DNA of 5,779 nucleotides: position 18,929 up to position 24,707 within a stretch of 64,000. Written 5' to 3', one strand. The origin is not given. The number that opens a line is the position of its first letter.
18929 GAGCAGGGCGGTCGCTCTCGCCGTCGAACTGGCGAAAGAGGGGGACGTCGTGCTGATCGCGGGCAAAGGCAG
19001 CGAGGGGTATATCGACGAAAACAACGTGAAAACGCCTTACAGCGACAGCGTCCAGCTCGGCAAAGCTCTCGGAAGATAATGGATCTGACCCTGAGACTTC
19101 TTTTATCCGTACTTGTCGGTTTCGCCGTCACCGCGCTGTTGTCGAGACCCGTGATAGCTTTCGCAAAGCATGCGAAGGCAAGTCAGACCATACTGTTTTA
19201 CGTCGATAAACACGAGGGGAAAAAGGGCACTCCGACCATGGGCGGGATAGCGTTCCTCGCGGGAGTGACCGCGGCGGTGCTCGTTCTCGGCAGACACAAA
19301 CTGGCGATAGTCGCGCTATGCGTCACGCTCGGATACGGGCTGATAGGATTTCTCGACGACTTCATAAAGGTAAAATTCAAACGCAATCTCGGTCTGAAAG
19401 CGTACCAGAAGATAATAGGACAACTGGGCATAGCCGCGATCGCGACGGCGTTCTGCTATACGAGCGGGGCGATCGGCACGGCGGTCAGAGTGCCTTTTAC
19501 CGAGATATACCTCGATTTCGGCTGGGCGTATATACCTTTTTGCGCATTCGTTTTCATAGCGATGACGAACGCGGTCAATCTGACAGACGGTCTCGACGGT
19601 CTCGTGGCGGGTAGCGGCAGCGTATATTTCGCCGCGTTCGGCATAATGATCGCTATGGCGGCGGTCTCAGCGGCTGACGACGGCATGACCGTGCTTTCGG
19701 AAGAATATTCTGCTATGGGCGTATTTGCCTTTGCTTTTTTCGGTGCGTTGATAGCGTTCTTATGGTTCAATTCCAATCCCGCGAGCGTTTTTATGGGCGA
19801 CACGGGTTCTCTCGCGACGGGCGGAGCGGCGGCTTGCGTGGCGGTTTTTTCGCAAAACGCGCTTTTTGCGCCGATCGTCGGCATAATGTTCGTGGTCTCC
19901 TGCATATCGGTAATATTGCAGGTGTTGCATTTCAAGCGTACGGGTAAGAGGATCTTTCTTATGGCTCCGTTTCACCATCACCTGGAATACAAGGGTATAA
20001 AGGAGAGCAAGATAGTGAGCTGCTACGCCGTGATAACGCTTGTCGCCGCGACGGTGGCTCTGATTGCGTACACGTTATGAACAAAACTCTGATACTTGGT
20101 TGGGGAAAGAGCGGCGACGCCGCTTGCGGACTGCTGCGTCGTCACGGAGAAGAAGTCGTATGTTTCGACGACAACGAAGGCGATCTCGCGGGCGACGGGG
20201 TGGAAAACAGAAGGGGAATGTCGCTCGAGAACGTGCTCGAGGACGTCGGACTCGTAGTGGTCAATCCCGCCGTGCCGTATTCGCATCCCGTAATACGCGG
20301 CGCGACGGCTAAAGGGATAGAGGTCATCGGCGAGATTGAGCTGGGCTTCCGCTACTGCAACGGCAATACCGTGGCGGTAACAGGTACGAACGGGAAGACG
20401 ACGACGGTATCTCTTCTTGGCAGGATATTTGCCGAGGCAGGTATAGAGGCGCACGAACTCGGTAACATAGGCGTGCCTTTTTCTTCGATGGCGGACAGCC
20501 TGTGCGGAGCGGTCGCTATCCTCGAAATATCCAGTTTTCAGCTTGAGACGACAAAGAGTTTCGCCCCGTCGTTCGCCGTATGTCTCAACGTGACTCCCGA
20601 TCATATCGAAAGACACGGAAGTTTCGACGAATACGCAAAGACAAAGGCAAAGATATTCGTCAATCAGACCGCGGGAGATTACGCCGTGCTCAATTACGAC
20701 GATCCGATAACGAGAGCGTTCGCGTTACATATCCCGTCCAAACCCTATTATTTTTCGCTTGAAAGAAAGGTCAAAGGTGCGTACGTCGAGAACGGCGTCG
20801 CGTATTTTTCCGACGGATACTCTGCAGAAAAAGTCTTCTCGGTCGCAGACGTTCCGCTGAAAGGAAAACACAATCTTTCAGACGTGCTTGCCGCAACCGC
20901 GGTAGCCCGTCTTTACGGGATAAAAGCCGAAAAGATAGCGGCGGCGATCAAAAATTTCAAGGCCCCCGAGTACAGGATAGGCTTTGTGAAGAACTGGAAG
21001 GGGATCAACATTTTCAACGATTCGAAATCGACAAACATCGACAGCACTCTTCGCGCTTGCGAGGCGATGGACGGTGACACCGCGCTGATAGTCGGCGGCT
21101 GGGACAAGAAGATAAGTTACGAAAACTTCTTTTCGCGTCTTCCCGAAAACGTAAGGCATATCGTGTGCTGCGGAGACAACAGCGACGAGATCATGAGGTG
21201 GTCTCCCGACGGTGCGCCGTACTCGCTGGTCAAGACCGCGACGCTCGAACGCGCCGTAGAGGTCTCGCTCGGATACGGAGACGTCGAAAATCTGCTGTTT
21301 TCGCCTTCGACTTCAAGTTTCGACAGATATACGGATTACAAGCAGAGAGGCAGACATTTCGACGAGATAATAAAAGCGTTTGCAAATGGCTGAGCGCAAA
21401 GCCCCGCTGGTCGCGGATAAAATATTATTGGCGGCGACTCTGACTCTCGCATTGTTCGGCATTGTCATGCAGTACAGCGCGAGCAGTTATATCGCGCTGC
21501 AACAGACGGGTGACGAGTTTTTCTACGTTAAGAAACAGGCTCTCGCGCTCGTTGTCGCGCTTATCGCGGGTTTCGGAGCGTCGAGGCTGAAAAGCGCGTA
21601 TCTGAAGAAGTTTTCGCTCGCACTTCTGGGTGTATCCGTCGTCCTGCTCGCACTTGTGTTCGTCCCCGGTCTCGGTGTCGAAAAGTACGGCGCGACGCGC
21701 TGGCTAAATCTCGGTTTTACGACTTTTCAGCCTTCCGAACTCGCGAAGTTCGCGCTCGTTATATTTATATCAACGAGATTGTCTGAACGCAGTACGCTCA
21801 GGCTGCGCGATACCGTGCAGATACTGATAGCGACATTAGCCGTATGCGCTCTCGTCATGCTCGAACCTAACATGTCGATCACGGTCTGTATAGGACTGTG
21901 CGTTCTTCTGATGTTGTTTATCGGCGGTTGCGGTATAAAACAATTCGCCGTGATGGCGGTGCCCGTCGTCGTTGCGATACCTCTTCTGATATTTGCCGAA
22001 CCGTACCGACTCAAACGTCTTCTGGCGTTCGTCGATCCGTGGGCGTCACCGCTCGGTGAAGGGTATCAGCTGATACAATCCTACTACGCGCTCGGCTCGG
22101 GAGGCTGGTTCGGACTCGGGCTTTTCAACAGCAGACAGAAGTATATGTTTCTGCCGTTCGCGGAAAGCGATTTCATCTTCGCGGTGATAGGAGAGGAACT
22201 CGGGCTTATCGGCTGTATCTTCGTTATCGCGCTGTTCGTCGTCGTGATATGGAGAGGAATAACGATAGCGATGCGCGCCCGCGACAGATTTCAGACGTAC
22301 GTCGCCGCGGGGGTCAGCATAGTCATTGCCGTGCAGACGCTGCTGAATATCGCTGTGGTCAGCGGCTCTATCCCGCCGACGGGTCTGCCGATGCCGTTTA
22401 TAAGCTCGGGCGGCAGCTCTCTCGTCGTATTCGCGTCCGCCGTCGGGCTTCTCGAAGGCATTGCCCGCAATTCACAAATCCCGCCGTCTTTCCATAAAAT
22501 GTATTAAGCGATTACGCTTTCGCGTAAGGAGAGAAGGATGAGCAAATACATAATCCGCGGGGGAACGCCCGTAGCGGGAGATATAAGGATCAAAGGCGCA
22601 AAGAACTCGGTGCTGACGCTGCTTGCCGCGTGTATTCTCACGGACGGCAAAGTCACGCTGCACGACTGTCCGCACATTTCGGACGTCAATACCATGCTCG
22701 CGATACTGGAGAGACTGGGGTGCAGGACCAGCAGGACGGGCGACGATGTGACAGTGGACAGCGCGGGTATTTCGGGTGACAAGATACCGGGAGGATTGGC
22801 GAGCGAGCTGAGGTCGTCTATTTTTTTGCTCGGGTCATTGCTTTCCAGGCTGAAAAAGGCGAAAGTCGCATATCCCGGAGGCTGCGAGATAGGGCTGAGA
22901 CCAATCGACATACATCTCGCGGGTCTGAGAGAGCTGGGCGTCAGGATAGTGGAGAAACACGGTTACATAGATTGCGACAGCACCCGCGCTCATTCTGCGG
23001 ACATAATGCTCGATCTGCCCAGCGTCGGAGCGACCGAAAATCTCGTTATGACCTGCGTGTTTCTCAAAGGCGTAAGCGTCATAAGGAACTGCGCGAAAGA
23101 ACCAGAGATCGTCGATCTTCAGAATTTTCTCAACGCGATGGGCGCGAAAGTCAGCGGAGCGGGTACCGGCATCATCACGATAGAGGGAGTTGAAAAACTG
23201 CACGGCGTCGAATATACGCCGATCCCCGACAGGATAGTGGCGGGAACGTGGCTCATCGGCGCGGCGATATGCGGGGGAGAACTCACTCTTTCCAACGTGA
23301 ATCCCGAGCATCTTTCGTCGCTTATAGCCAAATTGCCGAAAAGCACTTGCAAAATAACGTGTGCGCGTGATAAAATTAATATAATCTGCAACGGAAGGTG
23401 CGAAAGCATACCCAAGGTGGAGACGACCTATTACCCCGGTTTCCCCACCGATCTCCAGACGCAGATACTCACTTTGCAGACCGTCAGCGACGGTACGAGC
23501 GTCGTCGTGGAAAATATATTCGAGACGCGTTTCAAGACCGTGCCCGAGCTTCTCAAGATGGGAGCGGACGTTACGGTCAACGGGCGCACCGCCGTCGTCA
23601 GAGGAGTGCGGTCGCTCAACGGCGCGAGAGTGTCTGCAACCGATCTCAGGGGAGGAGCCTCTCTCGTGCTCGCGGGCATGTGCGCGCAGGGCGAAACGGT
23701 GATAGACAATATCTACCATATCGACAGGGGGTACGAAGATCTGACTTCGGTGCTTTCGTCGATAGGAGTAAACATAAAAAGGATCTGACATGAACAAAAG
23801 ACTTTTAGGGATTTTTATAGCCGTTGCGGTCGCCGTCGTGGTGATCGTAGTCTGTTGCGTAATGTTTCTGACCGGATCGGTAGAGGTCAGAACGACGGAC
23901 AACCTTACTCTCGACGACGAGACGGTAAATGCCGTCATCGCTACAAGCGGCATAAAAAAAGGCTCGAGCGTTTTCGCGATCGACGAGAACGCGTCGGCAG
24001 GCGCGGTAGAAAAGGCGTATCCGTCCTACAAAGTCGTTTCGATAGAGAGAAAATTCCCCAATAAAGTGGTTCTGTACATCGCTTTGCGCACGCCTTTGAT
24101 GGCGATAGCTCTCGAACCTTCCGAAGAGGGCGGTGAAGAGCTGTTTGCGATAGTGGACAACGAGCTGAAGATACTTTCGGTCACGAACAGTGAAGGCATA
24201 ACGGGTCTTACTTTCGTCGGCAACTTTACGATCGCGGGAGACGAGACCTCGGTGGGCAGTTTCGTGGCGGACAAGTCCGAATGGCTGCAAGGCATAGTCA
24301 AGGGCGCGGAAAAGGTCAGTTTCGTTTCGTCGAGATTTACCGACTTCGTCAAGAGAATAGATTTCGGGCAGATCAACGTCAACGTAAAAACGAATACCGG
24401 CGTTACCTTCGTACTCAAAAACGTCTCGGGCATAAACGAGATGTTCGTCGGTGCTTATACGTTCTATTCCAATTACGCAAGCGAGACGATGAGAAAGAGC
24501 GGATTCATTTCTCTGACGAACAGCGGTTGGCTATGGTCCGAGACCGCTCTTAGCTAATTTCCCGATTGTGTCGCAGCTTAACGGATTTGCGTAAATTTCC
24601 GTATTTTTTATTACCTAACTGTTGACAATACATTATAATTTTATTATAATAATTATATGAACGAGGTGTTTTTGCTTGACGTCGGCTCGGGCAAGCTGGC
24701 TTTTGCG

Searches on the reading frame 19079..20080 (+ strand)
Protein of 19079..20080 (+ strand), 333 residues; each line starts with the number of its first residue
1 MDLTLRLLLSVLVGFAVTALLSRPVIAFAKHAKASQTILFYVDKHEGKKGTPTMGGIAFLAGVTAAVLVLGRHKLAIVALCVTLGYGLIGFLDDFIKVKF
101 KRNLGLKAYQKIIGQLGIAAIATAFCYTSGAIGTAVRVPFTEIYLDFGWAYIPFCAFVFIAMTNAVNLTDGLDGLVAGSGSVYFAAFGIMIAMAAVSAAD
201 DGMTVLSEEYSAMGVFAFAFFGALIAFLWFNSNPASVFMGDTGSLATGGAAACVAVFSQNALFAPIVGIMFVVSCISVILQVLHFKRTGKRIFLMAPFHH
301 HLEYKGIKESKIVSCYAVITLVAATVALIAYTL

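Call 13: search_protein_families(library=pfam, proteins=[window:19079-20080:+], max_evalue=0.001)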
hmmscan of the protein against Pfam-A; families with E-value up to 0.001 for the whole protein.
window:19079-20080:+ (333 aa): 2 families
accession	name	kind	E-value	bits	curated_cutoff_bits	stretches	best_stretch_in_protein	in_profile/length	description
PF00953.26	Glycos_transf_4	-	6.6e-32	111.2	27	1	77-257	2-158/160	Glycosyl transferase family 4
PF10555.14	MraY_sig1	-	2.3e-05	24.1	20.1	1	48-60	1-13/13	Phospho-N-acetylmuramoyl-pentapeptide-transferase signature 1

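Call 14: find_related_loci(query=window:19079-20080:+, collection=genome_contigs, flank=10000)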
Query window:19079-20080:+ (333 aa) in genome_contigs; peptide patterns used: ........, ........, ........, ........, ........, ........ (x = any residue, [..] = any of these).
181 stretches matched a pattern; 102 encode a relative of the query (tblastn E <= 1e-3); the best 80 are kept; 80 distinct loci.
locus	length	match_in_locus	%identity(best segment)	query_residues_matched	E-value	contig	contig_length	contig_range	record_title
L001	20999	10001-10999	86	1-333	0e+0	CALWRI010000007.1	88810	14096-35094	MAG: uncultured Christensenellaceae bacterium isolate BRZ_DG__bin109 genome assembly, contig: BRZ_DG__NODE_444_length_88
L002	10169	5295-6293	82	1-333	0e+0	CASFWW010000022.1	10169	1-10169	uncultured Christensenella sp. isolate SI.O6.metabat-bins.40 genome assembly, contig: SI.O6.metabat-bins.40.fa_k141_2514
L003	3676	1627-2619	83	1-331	0e+0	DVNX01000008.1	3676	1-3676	MAG TPA_asm: Candidatus Ornithoclostridium faecavium isolate 63 CHK106__C19723_L3676_ERR2241854, whole genome shotgun se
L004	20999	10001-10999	86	1-333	3e-172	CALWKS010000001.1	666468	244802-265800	MAG: uncultured Christensenellaceae bacterium isolate BRZ_QI__bin43 genome assembly, contig: BRZ_QI__NODE_2_length_66646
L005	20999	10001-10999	82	1-333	2e-171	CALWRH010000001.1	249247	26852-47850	MAG: uncultured Christensenellaceae bacterium isolate BRZ_KS__bin118 genome assembly, contig: BRZ_KS__NODE_15_length_249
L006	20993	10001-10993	83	1-331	1e-170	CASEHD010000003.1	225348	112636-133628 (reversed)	uncultured Christensenella sp. isolate B31_L2_392392_idba_bin.53 genome assembly, contig: B31_L2_392392_idba_bin.53.fa_s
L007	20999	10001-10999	83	1-333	6e-170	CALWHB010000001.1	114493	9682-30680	MAG: uncultured Christensenellaceae bacterium isolate BRZ_AN__bin44 genome assembly, contig: BRZ_AN__NODE_227_length_114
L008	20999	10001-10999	83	1-333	4e-167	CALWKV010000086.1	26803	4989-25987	MAG: uncultured Christensenellaceae bacterium isolate E37__bin146 genome assembly, contig: E37__k127_3828558, whole geno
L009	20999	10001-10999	83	1-333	3e-166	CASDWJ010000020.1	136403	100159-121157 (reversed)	uncultured Christensenella sp. isolate SI.B14.metabat-bins.169 genome assembly, contig: SI.B14.metabat-bins.169.fa_k141_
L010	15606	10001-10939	62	1-320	3e-120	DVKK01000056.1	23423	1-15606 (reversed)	MAG TPA_asm: Candidatus Ornithoclostridium excrementipullorum isolate ChiW5-1639 ChiW5__C124126_L23423_SRR5506738, whole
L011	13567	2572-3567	52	1-330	3e-111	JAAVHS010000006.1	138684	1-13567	MAG: Clostridiales bacterium isolate Mgla_MAG_39-bin_5 c_000000017633, whole genome shotgun sequence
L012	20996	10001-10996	52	1-330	3e-111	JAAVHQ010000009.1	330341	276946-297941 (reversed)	MAG: Clostridiales bacterium isolate Mgla_MAG_0-bin_8 c_000000021911, whole genome shotgun sequence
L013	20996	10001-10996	52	1-330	7e-108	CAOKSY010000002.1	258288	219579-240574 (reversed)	MAG TPA_asm: uncultured Clostridia bacterium isolate SRR15604549_bin.11_metawrap_v1.3_MAG genome assembly, contig: NODE.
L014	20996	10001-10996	53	2-331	5e-107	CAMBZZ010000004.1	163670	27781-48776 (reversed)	MAG: uncultured Clostridia bacterium isolate SRR17382103_bin.29_metaWRAP_v1.3_MAG genome assembly, contig: ERZ10544652.1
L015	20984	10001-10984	53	6-331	5e-107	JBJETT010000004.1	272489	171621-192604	MAG: Christensenellales bacterium isolate SARD02_bin.019 NODE_3_length_272489_cov_19.927678, whole genome shotgun sequen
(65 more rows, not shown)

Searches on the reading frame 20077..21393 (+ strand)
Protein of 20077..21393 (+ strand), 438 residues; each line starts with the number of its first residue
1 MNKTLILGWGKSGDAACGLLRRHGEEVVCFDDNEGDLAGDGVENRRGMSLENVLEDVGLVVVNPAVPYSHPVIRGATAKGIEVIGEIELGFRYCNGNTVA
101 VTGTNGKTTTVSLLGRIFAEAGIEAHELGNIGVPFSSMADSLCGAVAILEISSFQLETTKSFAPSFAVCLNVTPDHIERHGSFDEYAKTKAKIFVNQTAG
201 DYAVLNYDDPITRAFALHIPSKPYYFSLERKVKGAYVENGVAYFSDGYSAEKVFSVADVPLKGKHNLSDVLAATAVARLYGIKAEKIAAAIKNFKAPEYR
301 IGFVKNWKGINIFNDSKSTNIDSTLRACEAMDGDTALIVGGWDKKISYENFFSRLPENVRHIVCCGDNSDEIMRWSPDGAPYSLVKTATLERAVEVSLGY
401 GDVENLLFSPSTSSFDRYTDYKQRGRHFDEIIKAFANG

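Call 13: search_protein_families(library=pfam, proteins=[window:20077-21393:+], max_evalue=0.001)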
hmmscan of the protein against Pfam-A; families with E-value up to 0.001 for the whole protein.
window:20077-21393:+ (438 aa): 3 families
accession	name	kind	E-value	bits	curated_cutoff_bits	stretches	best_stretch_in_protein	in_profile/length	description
PF08245.18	Mur_ligase_M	-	3e-29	102.8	24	1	101-277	1-200/200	Mur ligase middle domain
PF21799.2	MurD-like_N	-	3.8e-07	30.7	27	1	3-85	2-88/88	Mur ligase MurD-like, N-terminal domain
PF02875.26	Mur_ligase_C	-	0.00049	21.4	28.4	0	300-379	2-95/127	Mur ligase, glutamate ligase domain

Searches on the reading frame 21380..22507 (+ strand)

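Call 13: search_protein_families(library=pfam, proteins=[window:21380-22507:+], max_evalue=0.001)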
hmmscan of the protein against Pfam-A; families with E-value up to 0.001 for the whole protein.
window:21380-22507:+ (375 aa): 1 family
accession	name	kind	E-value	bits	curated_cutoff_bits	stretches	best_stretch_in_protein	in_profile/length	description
PF01098.24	FTSW_RODA_SPOVE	-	1.5e-101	340.4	26.4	1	17-365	5-354/356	Cell cycle protein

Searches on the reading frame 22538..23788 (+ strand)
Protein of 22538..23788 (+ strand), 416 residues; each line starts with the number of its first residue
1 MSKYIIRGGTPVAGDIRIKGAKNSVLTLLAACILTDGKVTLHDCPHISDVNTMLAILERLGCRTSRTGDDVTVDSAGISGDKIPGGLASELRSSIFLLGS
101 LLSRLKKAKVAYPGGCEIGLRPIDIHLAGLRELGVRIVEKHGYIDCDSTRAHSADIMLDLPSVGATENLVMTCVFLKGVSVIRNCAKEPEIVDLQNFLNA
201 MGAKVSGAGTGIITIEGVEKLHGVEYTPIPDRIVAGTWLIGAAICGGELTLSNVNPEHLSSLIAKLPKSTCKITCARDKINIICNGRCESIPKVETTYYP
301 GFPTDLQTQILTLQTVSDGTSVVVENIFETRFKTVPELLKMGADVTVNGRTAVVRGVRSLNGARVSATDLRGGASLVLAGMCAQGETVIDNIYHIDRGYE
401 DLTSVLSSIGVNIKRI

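Call 13: search_protein_families(library=pfam, proteins=[window:22538-23788:+], max_evalue=0.001)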
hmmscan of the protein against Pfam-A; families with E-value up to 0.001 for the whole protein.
window:22538-23788:+ (416 aa): 1 family
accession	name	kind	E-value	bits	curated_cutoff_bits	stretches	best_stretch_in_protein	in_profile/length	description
PF00275.25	EPSP_synthase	-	6.9e-87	292.3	22.8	1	7-405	2-416/417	EPSP synthase (3-phosphoshikimate 1-carboxyvinyltransferase)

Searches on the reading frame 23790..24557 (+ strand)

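Call 5: search_protein_families(library=pfam, proteins=[window:23790-24557:+], max_evalue=0.01)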
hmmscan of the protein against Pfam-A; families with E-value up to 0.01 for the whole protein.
window:23790-24557:+ (255 aa): 2 families
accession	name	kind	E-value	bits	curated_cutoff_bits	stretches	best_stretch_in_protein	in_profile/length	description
PF08478.15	POTRA_1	-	1.3e-07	32.2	23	1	46-97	16-66/69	POTRA domain, FtsQ-type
PF06898.16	YqfD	-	0.005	16.2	25.2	1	9-88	86-161/379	Putative stage IV sporulation protein YqfD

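Call 6: search_protein_families(library=ncbifam, proteins=[window:23790-24557:+], max_evalue=0.01)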
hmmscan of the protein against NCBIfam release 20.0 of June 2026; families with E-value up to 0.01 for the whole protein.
window:23790-24557:+ (255 aa): 1 family
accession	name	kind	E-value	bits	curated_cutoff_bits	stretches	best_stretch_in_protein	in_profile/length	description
NF004039.0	PRK05529.1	equivalog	0.0076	15.4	353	0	9-133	45-155/255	cell division protein FtsQ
